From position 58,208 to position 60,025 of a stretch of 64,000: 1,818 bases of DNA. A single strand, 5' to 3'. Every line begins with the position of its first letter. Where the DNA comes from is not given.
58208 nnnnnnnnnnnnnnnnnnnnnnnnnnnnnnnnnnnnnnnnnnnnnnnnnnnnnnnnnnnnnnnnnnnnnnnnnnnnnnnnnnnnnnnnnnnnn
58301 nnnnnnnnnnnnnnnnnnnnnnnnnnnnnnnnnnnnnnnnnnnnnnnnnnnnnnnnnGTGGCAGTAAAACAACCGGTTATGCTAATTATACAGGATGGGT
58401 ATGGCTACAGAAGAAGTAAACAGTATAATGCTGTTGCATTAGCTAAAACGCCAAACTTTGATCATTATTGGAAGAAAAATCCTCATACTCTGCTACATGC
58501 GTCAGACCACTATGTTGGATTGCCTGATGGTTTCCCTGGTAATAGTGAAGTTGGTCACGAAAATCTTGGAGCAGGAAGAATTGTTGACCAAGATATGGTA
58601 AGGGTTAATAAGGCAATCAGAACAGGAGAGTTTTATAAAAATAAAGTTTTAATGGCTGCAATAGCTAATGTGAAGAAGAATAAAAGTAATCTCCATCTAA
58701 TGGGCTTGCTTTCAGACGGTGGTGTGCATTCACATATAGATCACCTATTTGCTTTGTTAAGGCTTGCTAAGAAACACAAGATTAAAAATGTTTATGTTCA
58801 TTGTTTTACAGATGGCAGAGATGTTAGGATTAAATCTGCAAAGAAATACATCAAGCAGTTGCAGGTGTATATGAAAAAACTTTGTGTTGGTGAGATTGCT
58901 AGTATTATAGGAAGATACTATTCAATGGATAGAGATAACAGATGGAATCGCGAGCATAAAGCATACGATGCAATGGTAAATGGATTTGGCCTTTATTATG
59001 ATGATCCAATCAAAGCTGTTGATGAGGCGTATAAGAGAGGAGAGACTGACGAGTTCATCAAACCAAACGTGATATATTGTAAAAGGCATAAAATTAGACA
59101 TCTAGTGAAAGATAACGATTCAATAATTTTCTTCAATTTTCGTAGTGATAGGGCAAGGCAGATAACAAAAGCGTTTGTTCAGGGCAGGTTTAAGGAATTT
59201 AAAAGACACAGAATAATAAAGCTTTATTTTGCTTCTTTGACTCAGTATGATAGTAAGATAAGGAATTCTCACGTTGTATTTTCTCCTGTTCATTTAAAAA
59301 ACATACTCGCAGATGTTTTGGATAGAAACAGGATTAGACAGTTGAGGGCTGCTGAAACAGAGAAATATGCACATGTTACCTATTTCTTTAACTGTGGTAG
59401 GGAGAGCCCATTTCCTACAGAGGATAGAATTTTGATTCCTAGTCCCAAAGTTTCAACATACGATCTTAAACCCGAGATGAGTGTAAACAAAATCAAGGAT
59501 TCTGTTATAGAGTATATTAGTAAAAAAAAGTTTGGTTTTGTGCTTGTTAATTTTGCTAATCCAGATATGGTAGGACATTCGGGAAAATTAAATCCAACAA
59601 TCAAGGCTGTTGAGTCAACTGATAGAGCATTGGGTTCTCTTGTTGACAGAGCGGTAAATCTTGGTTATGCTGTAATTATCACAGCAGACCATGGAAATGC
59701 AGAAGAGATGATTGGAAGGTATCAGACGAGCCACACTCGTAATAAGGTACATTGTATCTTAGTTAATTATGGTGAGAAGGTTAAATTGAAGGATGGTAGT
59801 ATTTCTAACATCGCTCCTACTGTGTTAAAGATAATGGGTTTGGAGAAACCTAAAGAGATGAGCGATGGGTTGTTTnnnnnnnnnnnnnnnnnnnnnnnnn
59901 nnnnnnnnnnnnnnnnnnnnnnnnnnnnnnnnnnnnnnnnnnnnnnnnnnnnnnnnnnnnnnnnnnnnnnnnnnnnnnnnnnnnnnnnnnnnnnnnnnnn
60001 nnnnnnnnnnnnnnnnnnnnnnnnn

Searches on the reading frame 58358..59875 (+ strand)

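Call 11: search_protein_families(library=pfam, proteins=[window:58358-59875:+], max_evalue=0.001)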
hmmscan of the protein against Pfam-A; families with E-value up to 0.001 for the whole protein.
window:58358-59875:+ (506 aa): 4 families
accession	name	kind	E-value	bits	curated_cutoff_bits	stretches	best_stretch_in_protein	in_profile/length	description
PF06415.18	iPGM_N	-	1.9e-86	289.5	27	1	83-298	1-216/217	BPG-independent PGAM N-terminus (iPGM_N)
PF01676.23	Metalloenzyme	-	7.8e-73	245.5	24.3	1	6-497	2-252/252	Metalloenzyme superfamily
PF01663.27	Phosphodiest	-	1.1e-06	29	23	1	375-449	135-223/342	Type I phosphodiesterase / nucleotide pyrophosphatase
PF08665.17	PglZ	-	5e-05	23.8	25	1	380-447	104-172/179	PglZ domain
